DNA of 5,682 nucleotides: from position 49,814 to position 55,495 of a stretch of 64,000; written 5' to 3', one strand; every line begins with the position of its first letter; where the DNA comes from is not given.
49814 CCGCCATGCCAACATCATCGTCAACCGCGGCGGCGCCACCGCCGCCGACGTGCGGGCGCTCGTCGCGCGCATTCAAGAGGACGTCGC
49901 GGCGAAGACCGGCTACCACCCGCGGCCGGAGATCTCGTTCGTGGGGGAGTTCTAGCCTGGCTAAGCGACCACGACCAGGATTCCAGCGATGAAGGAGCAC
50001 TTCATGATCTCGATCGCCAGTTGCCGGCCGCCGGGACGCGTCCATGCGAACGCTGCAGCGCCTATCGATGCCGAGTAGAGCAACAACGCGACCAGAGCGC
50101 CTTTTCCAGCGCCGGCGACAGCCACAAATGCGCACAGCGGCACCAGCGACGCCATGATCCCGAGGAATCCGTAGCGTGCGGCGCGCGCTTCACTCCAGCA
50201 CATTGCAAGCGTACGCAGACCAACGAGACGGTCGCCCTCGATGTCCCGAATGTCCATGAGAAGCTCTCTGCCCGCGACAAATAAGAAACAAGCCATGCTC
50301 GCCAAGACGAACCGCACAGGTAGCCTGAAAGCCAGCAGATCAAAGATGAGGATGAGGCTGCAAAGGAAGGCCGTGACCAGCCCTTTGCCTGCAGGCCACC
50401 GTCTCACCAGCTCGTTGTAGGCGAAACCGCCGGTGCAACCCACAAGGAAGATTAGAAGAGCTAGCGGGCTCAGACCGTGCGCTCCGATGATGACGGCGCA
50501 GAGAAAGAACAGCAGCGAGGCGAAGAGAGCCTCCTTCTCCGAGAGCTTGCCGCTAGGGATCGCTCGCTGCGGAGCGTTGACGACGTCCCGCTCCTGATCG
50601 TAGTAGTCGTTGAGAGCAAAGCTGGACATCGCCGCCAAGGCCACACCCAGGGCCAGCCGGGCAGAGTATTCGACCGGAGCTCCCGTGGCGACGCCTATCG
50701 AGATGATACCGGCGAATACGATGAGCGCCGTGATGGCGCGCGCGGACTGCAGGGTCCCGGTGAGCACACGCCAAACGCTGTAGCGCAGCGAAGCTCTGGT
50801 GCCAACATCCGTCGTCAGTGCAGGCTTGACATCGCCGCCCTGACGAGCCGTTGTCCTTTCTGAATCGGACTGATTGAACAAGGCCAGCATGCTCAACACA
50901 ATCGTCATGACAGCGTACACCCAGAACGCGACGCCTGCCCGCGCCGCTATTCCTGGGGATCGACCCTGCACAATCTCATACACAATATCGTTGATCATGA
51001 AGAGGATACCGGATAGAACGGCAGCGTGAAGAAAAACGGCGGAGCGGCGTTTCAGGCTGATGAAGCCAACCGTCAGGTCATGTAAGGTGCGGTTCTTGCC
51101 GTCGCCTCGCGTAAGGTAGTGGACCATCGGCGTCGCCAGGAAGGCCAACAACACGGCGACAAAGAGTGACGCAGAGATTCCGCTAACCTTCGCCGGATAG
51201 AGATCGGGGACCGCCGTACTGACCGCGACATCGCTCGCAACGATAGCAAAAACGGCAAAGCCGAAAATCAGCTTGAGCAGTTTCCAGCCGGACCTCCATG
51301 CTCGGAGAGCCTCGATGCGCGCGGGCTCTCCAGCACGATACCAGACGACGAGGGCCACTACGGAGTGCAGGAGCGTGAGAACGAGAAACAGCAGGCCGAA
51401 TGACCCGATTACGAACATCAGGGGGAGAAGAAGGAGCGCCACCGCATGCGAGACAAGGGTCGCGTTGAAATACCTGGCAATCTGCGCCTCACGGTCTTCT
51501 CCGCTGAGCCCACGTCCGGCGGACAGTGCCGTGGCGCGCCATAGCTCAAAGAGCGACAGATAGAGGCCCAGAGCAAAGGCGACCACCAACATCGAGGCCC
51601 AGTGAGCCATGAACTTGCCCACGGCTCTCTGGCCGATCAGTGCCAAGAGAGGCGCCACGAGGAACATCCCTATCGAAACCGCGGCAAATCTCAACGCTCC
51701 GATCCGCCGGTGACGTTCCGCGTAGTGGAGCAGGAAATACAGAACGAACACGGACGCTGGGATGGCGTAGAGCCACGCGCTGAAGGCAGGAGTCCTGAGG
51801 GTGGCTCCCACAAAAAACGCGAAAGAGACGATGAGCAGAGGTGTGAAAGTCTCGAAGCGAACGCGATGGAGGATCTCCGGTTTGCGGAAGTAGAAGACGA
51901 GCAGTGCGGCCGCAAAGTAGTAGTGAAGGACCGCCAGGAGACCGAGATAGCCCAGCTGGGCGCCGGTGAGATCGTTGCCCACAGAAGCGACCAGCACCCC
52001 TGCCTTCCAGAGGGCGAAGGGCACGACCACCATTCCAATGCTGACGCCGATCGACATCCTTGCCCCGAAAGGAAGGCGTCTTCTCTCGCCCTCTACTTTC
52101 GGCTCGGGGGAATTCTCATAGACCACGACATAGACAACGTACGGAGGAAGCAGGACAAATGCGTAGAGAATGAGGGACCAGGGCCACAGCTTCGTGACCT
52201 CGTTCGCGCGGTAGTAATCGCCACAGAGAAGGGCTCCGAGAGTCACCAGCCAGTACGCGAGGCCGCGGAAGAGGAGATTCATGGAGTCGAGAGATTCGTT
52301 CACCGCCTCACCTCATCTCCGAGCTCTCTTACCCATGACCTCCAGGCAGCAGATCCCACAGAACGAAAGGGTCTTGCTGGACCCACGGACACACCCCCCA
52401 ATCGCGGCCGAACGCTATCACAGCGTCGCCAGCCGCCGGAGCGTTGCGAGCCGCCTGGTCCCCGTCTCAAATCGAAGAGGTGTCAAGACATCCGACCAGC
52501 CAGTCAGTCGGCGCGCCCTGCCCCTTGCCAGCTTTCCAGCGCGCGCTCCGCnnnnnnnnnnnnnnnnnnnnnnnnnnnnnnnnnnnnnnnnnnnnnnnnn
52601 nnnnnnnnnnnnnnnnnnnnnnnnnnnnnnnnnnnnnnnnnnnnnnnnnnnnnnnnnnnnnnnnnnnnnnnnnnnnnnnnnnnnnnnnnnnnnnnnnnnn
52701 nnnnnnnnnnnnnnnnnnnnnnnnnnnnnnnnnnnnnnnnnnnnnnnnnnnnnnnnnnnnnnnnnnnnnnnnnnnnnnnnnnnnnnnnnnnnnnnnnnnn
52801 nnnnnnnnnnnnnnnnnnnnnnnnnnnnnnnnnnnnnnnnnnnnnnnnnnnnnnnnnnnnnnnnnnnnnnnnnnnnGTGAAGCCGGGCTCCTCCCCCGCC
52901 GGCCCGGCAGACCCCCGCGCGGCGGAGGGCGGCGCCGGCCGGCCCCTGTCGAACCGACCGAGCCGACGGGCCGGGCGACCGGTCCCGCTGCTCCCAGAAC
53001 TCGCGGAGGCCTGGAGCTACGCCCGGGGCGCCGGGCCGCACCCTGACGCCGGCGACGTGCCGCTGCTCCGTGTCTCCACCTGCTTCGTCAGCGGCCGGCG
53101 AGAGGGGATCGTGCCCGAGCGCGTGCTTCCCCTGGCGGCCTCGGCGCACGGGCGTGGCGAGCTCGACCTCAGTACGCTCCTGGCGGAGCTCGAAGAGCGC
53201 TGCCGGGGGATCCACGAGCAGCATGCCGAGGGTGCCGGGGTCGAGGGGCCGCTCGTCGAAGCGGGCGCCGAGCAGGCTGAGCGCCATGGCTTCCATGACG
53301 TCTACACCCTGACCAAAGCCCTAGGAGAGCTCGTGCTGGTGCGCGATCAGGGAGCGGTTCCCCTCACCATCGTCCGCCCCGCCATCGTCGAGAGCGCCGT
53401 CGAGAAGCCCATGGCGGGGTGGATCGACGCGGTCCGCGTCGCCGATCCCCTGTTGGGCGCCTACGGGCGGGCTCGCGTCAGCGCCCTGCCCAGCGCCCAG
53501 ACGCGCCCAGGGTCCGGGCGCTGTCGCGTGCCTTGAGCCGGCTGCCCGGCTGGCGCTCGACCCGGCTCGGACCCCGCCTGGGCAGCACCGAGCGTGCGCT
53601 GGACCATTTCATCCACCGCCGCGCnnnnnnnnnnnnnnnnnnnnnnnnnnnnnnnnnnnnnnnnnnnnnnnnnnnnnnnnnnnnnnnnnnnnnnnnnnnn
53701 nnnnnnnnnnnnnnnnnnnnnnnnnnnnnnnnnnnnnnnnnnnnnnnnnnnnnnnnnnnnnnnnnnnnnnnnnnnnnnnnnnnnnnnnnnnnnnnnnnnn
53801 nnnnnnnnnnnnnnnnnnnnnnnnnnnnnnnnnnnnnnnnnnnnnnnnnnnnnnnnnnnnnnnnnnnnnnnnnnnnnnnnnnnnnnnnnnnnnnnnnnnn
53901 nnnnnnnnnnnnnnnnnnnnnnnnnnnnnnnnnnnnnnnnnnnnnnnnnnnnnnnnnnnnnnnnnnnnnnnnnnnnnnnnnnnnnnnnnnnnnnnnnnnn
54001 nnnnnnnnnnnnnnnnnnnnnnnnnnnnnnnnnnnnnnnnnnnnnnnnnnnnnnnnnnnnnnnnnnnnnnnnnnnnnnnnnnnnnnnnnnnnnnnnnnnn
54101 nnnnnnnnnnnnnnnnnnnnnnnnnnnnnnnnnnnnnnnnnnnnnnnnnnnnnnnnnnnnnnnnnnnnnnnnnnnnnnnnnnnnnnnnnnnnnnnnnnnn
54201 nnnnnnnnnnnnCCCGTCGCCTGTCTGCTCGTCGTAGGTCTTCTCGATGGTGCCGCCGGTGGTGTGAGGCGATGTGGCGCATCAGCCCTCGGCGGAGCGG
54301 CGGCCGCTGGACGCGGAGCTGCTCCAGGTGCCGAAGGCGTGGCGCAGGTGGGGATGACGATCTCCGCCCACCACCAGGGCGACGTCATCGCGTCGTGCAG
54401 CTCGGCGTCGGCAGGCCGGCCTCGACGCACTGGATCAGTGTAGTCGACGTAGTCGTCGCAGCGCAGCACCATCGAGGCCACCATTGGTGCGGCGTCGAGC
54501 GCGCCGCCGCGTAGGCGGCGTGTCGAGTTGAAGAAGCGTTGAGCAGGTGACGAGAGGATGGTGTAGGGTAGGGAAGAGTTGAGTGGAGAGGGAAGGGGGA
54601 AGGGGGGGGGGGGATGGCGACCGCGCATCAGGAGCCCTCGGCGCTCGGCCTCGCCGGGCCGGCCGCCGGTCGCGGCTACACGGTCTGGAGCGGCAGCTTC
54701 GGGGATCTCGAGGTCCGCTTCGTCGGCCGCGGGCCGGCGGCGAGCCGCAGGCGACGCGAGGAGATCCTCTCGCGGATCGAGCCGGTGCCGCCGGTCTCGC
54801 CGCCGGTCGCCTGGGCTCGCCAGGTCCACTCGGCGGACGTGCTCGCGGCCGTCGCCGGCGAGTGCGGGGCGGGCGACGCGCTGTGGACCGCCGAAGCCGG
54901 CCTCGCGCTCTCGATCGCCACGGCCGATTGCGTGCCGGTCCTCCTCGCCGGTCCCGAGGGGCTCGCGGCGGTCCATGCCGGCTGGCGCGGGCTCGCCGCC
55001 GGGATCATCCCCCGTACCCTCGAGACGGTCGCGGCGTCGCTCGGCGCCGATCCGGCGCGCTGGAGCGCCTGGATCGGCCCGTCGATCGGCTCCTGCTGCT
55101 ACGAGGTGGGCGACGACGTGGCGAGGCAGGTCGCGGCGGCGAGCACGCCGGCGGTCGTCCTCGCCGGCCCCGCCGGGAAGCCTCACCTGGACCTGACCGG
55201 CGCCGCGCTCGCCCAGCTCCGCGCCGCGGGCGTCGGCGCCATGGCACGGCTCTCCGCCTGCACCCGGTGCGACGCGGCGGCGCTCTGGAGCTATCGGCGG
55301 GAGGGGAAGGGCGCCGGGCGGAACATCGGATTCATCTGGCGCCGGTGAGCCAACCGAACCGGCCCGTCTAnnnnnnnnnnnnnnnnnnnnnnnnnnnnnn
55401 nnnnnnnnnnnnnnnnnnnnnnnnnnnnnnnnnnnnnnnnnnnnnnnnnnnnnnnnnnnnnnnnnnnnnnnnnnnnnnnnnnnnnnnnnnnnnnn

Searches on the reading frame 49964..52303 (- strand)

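Call 32: search_protein_families(library=pfam, proteins=[window:49964-52303:-], max_evalue=0.001)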
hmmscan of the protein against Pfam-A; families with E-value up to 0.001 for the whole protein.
window:49964-52303:- (780 aa): 1 family
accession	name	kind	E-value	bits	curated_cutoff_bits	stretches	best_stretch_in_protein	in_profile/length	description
PF01040.23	UbiA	-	1e-27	97.5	34.2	1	534-758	9-236/250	UbiA prenyltransferase family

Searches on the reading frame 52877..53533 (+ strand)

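Call 32: search_protein_families(library=pfam, proteins=[window:52877-53533:+], max_evalue=0.001)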
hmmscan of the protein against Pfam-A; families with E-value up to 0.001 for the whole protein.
window:52877-53533:+ (219 aa): 1 family
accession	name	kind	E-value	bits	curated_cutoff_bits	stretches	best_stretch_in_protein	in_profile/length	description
PF07993.18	NAD_binding_4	-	2e-12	47.3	20.1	1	62-204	131-238/258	Male sterility protein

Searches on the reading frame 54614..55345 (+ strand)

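Call 32: search_protein_families(library=pfam, proteins=[window:54614-55345:+], max_evalue=0.001)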
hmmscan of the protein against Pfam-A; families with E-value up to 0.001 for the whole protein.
window:54614-55345:+ (244 aa): 1 family
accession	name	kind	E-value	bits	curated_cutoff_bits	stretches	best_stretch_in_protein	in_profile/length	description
PF02578.20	Cu-oxidase_4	-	1.7e-54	185.2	22.9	1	47-242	31-238/238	Multi-copper polyphenol oxidoreductase laccase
